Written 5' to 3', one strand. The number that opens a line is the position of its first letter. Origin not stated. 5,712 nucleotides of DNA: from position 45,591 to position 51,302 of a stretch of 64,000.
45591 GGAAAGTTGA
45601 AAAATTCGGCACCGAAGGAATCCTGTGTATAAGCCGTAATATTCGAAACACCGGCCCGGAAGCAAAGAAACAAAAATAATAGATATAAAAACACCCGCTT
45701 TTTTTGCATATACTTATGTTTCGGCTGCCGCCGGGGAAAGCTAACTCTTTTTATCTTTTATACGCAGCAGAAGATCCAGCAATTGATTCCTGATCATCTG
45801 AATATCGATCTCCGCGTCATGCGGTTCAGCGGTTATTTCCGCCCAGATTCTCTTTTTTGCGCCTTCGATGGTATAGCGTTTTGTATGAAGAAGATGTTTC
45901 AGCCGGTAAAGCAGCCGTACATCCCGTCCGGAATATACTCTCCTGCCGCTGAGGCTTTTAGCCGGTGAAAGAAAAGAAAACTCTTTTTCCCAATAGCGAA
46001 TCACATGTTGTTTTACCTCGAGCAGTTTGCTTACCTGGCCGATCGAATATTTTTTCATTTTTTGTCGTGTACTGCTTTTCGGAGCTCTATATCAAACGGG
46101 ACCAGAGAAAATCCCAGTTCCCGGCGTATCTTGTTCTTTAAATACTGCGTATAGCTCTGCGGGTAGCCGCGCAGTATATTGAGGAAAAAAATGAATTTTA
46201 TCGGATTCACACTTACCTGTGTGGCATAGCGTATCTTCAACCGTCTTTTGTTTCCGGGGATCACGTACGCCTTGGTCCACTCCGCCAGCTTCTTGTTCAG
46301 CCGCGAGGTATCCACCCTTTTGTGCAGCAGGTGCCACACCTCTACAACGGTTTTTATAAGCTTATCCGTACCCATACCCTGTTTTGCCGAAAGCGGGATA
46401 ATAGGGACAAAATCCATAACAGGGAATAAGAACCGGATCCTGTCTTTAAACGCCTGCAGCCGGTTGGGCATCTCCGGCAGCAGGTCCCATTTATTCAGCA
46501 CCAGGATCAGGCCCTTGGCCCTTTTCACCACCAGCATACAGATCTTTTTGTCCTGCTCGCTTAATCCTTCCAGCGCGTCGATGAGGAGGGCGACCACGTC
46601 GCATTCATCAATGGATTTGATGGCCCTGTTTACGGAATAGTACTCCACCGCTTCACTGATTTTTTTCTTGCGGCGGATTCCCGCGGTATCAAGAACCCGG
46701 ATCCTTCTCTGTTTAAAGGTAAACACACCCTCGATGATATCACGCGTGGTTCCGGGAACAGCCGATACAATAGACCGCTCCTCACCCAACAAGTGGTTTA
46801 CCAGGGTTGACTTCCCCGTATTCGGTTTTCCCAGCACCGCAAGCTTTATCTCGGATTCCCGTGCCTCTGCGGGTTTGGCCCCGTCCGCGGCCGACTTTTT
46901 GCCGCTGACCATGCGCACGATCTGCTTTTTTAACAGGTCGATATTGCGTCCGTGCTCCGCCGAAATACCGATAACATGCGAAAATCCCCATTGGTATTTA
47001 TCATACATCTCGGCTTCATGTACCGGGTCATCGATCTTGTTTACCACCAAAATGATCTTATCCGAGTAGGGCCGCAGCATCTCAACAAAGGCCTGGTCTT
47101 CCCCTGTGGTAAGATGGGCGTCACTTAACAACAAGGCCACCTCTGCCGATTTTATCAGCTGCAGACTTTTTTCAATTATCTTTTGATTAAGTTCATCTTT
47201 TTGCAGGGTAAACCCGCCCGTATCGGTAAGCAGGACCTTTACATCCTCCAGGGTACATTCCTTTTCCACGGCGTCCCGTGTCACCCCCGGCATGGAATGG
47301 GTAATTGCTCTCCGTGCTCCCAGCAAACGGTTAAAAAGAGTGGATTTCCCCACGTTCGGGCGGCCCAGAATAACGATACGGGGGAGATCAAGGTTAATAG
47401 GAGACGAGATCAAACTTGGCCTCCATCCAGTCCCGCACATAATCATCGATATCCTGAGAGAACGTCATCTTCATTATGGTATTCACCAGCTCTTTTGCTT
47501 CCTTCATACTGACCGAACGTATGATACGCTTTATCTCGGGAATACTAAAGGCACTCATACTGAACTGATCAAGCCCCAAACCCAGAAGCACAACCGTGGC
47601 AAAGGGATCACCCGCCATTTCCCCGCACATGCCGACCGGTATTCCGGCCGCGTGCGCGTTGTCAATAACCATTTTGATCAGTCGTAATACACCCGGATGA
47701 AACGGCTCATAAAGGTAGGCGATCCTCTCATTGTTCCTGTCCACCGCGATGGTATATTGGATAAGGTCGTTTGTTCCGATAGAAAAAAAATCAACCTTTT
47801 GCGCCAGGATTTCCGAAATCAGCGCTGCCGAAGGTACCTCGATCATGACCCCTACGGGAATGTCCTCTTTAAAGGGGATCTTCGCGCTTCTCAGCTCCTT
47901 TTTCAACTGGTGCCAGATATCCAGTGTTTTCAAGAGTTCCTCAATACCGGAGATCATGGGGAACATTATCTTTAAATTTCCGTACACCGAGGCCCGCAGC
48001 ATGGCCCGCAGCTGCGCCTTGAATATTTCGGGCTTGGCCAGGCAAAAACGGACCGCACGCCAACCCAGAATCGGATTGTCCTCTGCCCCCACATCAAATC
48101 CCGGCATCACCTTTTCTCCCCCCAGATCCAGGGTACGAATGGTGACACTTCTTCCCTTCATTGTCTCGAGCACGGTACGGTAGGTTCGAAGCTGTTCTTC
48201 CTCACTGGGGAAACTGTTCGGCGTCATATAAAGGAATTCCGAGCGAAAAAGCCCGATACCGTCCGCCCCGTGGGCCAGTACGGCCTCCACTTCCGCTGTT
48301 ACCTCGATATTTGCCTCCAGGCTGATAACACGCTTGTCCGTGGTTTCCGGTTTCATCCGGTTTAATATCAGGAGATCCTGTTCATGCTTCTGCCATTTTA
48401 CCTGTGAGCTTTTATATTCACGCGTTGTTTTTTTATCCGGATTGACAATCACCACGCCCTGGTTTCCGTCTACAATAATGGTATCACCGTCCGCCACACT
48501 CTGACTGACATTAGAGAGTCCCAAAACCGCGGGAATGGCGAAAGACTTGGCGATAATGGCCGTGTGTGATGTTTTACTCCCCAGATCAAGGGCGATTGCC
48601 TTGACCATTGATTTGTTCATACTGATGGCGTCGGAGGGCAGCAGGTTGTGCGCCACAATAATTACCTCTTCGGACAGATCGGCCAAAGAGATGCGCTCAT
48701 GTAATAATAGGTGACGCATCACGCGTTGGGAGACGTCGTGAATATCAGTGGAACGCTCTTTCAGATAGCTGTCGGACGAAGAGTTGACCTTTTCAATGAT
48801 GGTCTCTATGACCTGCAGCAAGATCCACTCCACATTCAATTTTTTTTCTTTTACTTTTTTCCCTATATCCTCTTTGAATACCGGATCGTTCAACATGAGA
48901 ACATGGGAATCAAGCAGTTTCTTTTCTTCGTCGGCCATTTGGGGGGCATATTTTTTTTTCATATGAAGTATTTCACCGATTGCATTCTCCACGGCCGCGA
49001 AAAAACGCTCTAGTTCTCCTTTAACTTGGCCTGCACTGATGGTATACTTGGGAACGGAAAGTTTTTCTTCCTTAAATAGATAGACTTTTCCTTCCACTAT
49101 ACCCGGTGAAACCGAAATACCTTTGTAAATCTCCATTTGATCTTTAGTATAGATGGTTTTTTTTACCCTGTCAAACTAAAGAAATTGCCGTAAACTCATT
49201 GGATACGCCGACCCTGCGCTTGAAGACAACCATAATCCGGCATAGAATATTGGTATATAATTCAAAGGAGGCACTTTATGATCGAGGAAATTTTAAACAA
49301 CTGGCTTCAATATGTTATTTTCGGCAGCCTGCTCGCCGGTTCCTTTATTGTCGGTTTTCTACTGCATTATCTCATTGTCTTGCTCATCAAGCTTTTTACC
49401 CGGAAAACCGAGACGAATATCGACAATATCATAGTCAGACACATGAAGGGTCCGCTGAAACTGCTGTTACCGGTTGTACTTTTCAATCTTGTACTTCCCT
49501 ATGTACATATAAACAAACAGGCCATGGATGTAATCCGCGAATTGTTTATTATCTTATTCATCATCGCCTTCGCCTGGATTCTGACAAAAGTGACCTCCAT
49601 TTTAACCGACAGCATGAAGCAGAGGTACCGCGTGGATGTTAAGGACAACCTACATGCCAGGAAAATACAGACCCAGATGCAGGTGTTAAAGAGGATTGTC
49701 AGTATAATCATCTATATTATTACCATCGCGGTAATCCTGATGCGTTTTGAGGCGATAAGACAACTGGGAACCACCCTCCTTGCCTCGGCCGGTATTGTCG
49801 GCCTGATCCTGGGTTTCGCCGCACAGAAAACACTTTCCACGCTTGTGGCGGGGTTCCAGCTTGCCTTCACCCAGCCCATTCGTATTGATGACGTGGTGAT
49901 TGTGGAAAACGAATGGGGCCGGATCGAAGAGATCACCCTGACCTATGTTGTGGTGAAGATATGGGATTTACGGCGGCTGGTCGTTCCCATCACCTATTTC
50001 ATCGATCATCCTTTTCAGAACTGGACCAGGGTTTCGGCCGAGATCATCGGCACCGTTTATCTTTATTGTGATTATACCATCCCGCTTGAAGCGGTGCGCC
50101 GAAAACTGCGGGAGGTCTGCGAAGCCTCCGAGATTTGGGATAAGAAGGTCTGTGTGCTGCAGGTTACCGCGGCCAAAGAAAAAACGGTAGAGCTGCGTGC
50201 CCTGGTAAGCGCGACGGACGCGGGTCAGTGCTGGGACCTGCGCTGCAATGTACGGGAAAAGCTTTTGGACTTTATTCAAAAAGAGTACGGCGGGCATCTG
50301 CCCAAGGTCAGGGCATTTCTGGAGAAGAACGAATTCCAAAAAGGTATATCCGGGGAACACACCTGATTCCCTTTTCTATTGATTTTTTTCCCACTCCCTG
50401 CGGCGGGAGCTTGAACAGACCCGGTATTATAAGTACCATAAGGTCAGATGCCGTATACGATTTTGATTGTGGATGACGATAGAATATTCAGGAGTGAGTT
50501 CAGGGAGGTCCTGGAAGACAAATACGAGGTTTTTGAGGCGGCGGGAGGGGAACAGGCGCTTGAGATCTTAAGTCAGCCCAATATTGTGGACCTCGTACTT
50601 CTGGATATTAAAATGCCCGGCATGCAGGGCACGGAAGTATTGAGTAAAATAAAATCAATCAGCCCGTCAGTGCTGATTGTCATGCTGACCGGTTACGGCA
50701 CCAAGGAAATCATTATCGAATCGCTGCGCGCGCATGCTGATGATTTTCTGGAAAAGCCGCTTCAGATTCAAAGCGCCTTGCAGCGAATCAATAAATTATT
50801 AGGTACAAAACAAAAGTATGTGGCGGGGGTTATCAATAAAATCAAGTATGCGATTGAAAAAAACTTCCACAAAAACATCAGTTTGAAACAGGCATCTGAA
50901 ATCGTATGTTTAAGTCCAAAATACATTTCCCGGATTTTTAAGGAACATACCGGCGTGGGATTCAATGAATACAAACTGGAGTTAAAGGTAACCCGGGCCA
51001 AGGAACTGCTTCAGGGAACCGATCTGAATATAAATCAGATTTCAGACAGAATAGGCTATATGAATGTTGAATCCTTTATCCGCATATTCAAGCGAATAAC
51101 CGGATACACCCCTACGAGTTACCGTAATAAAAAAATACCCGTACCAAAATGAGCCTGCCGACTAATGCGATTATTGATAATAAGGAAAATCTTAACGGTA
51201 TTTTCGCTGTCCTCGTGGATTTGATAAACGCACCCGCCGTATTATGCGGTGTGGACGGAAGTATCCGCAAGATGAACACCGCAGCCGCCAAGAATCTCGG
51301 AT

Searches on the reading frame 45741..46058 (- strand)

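Call 65: search_protein_families(library=pfam, proteins=[window:45741-46058:-], max_evalue=0.00001)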
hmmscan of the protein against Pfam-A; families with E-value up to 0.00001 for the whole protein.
window:45741-46058:- (105 aa): 2 families
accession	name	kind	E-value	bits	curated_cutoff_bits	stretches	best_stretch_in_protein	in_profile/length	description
PF13411.12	MerR_1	-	2.3e-18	66.5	21.6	1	4-69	1-64/69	MerR HTH family regulatory protein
PF00376.29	MerR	-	2.7e-09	37.1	28.2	1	5-42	1-38/38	MerR family regulatory protein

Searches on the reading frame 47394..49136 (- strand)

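Call 65: search_protein_families(library=pfam, proteins=[window:47394-49136:-], max_evalue=0.00001)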
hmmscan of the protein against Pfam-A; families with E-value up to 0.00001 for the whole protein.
window:47394-49136:- (580 aa): 3 families
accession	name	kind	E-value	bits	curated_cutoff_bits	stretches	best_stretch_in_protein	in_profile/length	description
PF02896.24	PEP-utilizers_C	-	1.1e-113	379.8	22.8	1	261-542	10-291/293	PEP-utilising enzyme, PEP-binding domain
PF05524.18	PEP-utilisers_N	-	2.6e-26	92.6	24.4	1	5-128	1-121/121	PEP-utilising enzyme, N-terminal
PF00391.29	PEP-utilizers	-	1.4e-20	73.1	23.1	1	155-227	2-72/72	PEP-utilising enzyme, mobile domain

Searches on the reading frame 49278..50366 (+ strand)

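Call 65: search_protein_families(library=pfam, proteins=[window:49278-50366:+], max_evalue=0.00001)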
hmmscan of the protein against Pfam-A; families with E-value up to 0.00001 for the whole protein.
window:49278-50366:+ (362 aa): 1 family
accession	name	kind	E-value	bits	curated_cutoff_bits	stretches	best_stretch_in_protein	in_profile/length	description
PF00924.24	MS_channel_2nd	-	2.5e-12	47.2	20.2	1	185-251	2-68/68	Mechanosensitive ion channel, beta-domain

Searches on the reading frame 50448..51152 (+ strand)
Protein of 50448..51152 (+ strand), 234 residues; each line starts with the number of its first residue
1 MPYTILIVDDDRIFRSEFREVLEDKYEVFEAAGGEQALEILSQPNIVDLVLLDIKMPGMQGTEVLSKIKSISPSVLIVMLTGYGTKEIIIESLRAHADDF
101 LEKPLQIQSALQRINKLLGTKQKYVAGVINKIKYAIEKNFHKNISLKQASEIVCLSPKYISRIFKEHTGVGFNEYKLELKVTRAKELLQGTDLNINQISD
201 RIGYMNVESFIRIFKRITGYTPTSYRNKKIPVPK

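Call 65: search_protein_families(library=pfam, proteins=[window:50448-51152:+], max_evalue=0.00001)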
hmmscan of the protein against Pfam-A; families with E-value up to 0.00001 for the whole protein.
window:50448-51152:+ (234 aa): 3 families
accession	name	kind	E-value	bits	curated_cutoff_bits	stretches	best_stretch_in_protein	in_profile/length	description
PF00072.30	Response_reg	-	1.4e-27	96.5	30.2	1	5-114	1-110/111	Response regulator receiver domain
PF12833.13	HTH_18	-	1.9e-20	73.3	33.6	1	151-227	3-79/80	Helix-turn-helix domain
PF00165.29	HTH_AraC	-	9.3e-19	67.5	26.6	2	189-227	2-42/42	Bacterial regulatory helix-turn-helix proteins, AraC family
